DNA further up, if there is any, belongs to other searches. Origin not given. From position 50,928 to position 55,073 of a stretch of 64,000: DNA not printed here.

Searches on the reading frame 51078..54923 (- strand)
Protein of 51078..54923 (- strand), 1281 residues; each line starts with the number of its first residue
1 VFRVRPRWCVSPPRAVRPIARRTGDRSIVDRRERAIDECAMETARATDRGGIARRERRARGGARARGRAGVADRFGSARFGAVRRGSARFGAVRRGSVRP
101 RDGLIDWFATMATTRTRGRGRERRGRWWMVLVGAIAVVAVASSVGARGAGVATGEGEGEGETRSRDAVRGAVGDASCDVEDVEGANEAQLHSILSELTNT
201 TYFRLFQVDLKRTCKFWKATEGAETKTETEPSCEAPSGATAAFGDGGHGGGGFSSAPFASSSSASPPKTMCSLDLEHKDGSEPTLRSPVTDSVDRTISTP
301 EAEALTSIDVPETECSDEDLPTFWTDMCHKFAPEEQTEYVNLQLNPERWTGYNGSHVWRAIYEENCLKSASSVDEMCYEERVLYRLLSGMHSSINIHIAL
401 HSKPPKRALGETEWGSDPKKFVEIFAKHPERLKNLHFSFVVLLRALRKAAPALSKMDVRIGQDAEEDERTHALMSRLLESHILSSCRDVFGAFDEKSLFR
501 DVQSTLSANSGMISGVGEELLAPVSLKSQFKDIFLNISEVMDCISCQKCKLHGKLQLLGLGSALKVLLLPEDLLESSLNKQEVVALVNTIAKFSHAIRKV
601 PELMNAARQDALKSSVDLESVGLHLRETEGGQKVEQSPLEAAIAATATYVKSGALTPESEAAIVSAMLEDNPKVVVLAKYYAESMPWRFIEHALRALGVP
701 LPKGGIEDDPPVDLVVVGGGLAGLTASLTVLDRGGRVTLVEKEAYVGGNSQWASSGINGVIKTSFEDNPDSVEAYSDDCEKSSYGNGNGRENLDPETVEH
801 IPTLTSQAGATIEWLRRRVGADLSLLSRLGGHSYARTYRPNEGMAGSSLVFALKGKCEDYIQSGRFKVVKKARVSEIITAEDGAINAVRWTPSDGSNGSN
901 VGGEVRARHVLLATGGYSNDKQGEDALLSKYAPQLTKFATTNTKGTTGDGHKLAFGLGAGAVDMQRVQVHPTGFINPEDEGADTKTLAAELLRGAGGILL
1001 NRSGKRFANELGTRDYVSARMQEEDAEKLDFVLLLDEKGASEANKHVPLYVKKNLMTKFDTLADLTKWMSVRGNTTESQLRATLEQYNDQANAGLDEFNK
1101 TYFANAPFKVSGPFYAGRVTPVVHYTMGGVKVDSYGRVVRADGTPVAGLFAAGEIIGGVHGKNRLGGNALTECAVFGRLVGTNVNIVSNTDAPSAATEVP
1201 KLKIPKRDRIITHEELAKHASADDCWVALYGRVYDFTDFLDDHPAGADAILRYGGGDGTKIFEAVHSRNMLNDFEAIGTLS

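Call 39: search_protein_families(library=pfam, proteins=[window:51078-54923:-], max_evalue=0.001)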
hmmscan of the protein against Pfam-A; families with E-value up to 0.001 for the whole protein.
window:51078-54923:- (1281 aa): 8 families
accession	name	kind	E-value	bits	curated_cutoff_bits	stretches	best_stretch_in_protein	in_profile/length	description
PF04137.20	ERO1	-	4.8e-87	292.8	27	1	189-599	1-353/354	Endoplasmic Reticulum Oxidoreductin 1 (ERO1)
PF00890.30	FAD_binding_2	-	1.1e-76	259.1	20.4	1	713-1170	1-414/414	FAD binding domain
PF00173.33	Cyt-b5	-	1.1e-19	70.6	23.7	1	1212-1279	1-72/74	Cytochrome b5-like Heme/Steroid binding domain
PF03486.20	HI0933_like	-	3.1e-09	37.1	50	1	902-1182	150-243/244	HI0933-like protein Rossmann domain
PF01266.30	DAO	-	1.1e-07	32.1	27.9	1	713-921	1-208/353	FAD dependent oxidoreductase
PF12831.13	FAD_oxidored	-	1.7e-07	31.4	27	1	713-750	1-38/416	FAD dependent oxidoreductase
PF07992.20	Pyr_redox_2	-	5.2e-05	23.2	26.1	1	713-919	2-112/291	Pyridine nucleotide-disulphide oxidoreductase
PF13450.12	NAD_binding_8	-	0.00013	22.6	21.9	1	716-750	1-35/68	NAD(P)-binding Rossmann-like domain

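Call 59: find_homologous_proteins(query=window:51078-54803:-, max_evalue=1e-20)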
Query window:51078-54803:- (1241 aa): 221 proteins with E <= 1e-20 among 8000 candidates; the best 120 are listed.
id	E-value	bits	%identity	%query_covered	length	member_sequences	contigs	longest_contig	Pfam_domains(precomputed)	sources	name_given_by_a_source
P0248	0.0e+0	2585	99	93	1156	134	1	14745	PF04137.21,PF01266.31,PF00890.31,PF07992.21,PF03486.21,PF00173.34,PF12831.14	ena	-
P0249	0.0e+0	1985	78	93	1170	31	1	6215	PF04137.21,PF01266.31,PF00890.31,PF07992.21,PF03486.21,PF00173.34,PF12831.14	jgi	-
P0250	0.0e+0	1976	79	90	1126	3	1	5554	PF04137.21,PF01266.31,PF00890.31,PF07992.21,PF03486.21,PF00173.34,PF12831.14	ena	-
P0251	0.0e+0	1954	79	90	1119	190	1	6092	PF04137.21,PF01266.31,PF00890.31,PF07992.21,PF03486.21,PF00173.34,PF12831.14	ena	-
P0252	0.0e+0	1862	76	90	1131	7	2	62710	PF04137.21,PF01266.31,PF00890.31,PF07992.21,PF03486.21,PF00173.34,PF12831.14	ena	-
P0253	0.0e+0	1857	80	82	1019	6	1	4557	PF04137.21,PF01266.31,PF00890.31,PF07992.21,PF03486.21,PF00173.34,PF12831.14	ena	-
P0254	0.0e+0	1855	76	90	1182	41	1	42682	PF04137.21,PF01266.31,PF00890.31,PF07992.21,PF03486.21,PF00173.34,PF12831.14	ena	-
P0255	0.0e+0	1845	74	90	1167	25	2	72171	PF04137.21,PF01266.31,PF13450.13,PF00890.31,PF03486.21,PF00173.34,PF12831.14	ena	-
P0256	0.0e+0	1836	74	90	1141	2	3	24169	PF04137.21,PF01266.31,PF13450.13,PF00890.31,PF07992.21,PF03486.21,PF00173.34,PF12831.14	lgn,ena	-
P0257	0.0e+0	1184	53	86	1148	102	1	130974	PF04137.21,PF01266.31,PF13450.13,PF00890.31,PF07992.21,PF03486.21,PF00173.34,PF12831.14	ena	-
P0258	0.0e+0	1163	50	90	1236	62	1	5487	PF04137.21,PF01266.31,PF00890.31,PF03486.21,PF00173.34,PF12831.14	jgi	jgi:flavocytochrome c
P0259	0.0e+0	1159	54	83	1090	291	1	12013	PF04137.21,PF01266.31,PF00890.31,PF07992.21,PF03486.21,PF00173.34,PF12831.14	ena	-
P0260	0.0e+0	1146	54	81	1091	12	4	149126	PF04137.21,PF01266.31,PF13450.13,PF00890.31,PF07992.21,PF03486.21,PF00173.34,PF12831.14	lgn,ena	-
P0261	0.0e+0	1127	48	46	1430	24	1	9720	PF04137.21,PF01266.31,PF13450.13,PF00890.31,PF03486.21,PF00173.34,PF12831.14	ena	-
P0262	0.0e+0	1105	43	90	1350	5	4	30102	PF04137.21,PF01946.24,PF01266.31,PF13450.13,PF00890.31,PF03486.21,PF00173.34,PF12831.14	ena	-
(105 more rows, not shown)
